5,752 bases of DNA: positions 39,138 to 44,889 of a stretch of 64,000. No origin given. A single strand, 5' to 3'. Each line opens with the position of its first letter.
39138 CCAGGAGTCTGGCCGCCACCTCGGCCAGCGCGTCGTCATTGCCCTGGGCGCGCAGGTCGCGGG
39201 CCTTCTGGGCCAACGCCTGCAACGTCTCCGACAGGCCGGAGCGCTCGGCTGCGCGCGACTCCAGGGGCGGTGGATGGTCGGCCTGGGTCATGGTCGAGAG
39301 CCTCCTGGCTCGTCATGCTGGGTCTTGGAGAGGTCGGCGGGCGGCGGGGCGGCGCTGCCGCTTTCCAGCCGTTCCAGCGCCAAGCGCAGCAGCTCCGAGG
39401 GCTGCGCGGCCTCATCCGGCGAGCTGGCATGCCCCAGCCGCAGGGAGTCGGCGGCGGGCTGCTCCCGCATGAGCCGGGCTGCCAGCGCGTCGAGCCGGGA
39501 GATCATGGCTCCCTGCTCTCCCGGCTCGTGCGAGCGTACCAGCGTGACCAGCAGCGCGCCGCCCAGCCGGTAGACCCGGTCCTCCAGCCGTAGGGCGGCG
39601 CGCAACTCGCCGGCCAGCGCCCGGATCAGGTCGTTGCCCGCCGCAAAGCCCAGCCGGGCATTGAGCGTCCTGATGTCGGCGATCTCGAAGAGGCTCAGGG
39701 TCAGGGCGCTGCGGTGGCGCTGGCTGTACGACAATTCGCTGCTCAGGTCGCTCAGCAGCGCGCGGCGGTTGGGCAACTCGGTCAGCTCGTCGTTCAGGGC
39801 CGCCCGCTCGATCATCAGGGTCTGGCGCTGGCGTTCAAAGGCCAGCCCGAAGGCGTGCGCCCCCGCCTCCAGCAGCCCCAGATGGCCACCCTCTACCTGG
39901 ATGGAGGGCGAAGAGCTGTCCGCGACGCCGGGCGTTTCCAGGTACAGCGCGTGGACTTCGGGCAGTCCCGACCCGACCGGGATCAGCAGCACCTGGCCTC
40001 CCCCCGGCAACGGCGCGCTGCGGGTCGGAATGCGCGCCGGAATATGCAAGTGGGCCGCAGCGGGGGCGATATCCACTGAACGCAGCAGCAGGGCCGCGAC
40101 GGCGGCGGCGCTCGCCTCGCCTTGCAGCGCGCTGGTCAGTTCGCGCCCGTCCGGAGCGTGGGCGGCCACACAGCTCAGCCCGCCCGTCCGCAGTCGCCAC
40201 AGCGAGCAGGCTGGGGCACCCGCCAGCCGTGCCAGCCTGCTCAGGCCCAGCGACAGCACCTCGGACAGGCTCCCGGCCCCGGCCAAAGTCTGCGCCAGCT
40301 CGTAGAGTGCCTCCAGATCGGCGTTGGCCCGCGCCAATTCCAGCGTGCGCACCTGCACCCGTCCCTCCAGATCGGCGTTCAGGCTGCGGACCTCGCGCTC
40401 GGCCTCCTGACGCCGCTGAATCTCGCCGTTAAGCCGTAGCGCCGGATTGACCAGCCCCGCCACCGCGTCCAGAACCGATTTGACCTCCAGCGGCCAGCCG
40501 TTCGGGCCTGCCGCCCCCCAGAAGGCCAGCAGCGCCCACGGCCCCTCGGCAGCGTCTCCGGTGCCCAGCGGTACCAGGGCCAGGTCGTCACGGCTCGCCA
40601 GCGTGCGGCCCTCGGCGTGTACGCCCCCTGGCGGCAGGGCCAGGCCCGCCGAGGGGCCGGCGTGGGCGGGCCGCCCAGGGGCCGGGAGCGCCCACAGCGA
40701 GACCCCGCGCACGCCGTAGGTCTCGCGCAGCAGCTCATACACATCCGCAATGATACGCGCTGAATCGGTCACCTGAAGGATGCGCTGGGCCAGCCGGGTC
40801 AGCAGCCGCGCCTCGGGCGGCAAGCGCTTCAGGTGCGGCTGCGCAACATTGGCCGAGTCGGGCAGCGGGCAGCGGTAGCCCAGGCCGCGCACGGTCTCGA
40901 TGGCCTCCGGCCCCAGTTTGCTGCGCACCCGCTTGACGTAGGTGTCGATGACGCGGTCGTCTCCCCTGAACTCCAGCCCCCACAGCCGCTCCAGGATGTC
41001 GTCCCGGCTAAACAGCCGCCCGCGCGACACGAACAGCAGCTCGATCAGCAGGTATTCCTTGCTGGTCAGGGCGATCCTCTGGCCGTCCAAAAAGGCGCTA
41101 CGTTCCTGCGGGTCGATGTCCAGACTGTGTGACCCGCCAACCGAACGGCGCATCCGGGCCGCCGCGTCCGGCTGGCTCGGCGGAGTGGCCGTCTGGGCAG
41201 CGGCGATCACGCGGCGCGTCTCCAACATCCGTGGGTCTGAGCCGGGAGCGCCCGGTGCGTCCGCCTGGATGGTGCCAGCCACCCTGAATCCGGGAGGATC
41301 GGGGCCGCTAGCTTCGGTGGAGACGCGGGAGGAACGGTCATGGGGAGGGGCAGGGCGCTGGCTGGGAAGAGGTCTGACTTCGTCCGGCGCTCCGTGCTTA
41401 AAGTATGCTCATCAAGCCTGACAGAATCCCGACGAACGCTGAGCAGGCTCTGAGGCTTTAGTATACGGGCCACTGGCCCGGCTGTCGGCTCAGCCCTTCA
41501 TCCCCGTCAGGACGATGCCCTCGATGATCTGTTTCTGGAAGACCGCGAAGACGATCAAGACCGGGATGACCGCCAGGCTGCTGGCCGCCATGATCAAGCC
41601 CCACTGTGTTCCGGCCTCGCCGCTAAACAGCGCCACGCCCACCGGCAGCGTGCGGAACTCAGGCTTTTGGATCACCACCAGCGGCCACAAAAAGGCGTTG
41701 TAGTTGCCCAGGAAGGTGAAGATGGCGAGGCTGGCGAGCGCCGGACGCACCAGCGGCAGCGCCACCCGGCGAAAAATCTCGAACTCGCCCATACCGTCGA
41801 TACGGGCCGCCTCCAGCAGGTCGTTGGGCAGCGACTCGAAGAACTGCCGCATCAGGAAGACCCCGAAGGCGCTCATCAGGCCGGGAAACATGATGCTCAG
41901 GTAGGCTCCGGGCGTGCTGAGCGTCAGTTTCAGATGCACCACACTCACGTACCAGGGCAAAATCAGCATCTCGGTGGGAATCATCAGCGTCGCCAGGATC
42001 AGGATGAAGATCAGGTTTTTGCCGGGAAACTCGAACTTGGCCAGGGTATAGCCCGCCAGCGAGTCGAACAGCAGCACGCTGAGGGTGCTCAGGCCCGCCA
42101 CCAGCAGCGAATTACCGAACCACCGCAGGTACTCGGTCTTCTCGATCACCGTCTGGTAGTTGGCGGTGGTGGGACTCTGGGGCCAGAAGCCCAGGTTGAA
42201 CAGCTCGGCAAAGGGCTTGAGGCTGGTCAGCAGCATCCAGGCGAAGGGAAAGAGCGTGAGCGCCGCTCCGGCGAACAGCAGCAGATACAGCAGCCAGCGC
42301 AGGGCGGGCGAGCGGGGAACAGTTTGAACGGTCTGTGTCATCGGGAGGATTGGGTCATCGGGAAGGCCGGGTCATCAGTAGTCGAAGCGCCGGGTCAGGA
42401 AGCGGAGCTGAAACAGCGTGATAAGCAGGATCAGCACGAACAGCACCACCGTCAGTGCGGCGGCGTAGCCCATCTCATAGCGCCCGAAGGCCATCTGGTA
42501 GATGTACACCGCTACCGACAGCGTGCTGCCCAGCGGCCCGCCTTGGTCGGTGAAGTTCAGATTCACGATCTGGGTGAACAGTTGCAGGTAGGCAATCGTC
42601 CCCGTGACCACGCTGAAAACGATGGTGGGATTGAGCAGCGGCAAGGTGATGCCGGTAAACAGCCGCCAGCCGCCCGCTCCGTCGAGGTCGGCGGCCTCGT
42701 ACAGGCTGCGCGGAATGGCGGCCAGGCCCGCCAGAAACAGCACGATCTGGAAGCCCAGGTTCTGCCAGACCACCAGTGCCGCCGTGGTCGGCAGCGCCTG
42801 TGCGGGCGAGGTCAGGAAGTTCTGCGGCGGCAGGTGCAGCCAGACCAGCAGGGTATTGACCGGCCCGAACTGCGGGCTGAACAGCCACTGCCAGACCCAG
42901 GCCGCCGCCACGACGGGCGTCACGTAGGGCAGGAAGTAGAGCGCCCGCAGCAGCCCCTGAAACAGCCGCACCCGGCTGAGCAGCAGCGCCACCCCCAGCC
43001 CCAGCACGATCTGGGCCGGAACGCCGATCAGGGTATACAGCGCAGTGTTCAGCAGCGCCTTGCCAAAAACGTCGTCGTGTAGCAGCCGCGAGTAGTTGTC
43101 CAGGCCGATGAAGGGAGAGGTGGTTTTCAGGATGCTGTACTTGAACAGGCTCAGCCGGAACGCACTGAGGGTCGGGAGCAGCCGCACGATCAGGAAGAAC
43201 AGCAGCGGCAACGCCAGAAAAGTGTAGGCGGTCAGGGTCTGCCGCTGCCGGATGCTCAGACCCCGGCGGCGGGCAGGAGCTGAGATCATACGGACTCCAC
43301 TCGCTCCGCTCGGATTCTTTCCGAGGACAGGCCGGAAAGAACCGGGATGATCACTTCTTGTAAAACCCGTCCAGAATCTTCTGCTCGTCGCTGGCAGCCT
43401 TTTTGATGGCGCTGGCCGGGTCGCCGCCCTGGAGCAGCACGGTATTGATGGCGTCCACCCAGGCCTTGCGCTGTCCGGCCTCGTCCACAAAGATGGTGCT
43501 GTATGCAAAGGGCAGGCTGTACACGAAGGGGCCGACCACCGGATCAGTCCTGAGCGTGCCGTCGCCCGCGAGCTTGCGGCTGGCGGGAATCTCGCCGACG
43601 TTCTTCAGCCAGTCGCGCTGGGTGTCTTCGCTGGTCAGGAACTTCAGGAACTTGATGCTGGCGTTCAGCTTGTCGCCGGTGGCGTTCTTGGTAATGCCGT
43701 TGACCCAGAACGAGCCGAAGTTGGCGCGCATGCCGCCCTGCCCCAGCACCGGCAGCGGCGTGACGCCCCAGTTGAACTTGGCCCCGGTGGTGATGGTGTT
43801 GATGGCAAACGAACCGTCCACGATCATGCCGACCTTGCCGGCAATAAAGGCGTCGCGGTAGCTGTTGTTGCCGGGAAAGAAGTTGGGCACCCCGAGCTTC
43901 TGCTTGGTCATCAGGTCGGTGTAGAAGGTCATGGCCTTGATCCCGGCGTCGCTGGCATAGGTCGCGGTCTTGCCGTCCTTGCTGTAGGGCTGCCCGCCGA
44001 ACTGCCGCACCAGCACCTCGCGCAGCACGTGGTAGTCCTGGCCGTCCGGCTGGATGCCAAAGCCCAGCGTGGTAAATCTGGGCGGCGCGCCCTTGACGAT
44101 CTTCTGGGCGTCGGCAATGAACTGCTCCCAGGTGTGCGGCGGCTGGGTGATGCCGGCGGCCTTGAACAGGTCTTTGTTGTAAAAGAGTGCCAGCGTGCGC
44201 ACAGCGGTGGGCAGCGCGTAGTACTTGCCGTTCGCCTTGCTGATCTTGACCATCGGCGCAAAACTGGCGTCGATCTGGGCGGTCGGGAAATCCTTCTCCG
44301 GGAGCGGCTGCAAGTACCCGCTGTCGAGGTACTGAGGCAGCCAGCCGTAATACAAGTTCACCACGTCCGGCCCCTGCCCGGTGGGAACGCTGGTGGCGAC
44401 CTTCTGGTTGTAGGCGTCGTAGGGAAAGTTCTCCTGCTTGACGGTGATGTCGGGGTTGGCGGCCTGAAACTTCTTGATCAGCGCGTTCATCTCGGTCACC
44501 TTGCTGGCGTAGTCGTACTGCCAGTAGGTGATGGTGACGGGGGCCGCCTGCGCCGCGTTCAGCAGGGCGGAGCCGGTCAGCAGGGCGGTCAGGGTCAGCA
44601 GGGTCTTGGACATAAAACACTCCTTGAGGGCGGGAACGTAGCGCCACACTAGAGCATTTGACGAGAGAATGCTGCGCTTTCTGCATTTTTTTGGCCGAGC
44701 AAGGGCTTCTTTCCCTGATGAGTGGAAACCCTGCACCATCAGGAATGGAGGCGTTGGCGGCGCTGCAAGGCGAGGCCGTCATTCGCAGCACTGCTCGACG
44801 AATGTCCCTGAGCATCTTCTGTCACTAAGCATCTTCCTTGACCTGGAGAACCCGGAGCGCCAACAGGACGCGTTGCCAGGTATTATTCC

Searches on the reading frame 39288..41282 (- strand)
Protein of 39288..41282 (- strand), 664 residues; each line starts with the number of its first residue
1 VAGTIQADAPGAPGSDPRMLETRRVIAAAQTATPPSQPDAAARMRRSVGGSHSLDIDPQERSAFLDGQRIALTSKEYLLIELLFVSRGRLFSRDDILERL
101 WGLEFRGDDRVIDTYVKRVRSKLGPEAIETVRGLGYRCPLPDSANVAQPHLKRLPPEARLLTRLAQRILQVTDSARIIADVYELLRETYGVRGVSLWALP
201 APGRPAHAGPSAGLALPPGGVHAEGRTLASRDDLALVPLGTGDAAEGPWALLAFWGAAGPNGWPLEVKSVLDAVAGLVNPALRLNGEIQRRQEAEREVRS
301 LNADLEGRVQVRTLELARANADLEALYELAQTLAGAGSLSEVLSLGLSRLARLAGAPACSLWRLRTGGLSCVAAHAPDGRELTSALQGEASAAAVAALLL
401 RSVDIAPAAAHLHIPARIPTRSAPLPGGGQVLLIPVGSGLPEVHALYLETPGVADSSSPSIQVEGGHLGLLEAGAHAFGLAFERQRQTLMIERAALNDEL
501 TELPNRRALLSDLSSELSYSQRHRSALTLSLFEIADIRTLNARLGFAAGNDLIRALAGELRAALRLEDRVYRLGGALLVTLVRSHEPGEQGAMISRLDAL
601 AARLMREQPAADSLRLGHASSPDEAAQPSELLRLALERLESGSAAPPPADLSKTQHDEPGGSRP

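Call 60: search_protein_families(library=pfam, proteins=[window:39288-41282:-], max_evalue=0.0001)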
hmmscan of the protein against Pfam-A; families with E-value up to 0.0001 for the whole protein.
window:39288-41282:- (664 aa): 2 families
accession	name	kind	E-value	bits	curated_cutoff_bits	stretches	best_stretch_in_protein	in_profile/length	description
PF00486.34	Trans_reg_C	-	1.4e-22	79.9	26.2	1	67-137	1-76/77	Transcriptional regulatory protein, C terminal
PF00990.26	GGDEF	-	3.9e-17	62.9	23.8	1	496-640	2-152/161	Diguanylate cyclase, GGDEF domain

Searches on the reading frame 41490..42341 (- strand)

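Call 60: search_protein_families(library=pfam, proteins=[window:41490-42341:-], max_evalue=0.0001)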
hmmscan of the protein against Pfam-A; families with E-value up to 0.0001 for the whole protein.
window:41490-42341:- (283 aa): 1 family
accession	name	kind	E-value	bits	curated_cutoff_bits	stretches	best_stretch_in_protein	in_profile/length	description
PF00528.27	BPD_transp_1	-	2.7e-19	70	26.4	1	95-271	3-177/184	Binding-protein-dependent transport system inner membrane component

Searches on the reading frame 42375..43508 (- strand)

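Call 60: search_protein_families(library=pfam, proteins=[window:42375-43508:-], max_evalue=0.0001)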
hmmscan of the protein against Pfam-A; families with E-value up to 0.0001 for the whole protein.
window:42375-43508:- (377 aa): 1 family
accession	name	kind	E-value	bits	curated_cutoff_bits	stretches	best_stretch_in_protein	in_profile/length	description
PF00528.27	BPD_transp_1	-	1.6e-17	64.3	26.4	1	167-370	2-178/184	Binding-protein-dependent transport system inner membrane component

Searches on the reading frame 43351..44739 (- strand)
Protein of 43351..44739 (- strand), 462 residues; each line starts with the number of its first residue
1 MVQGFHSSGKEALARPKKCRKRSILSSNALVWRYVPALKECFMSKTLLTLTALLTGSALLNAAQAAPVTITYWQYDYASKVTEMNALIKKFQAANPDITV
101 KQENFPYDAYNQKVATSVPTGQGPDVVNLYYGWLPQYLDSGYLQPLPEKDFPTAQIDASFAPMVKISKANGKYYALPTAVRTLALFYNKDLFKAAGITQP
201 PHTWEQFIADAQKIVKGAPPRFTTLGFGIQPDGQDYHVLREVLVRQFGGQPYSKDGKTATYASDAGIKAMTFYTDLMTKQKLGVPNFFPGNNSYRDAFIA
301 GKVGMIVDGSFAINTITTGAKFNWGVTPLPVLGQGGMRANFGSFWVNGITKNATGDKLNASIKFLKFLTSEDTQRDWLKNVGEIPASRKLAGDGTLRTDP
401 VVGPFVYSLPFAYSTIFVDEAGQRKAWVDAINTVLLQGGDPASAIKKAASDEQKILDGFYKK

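Call 60: search_protein_families(library=pfam, proteins=[window:43351-44739:-], max_evalue=0.0001)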
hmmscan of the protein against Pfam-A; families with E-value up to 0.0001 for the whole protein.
window:43351-44739:- (462 aa): 2 families
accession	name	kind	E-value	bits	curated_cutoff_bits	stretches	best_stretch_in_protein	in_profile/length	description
PF01547.30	SBP_bac_1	-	8e-45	154.6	26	1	83-374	9-306/307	Bacterial extracellular solute-binding protein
PF13416.11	SBP_bac_8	-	2.2e-43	149.5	27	1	86-397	1-272/279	Bacterial extracellular solute-binding protein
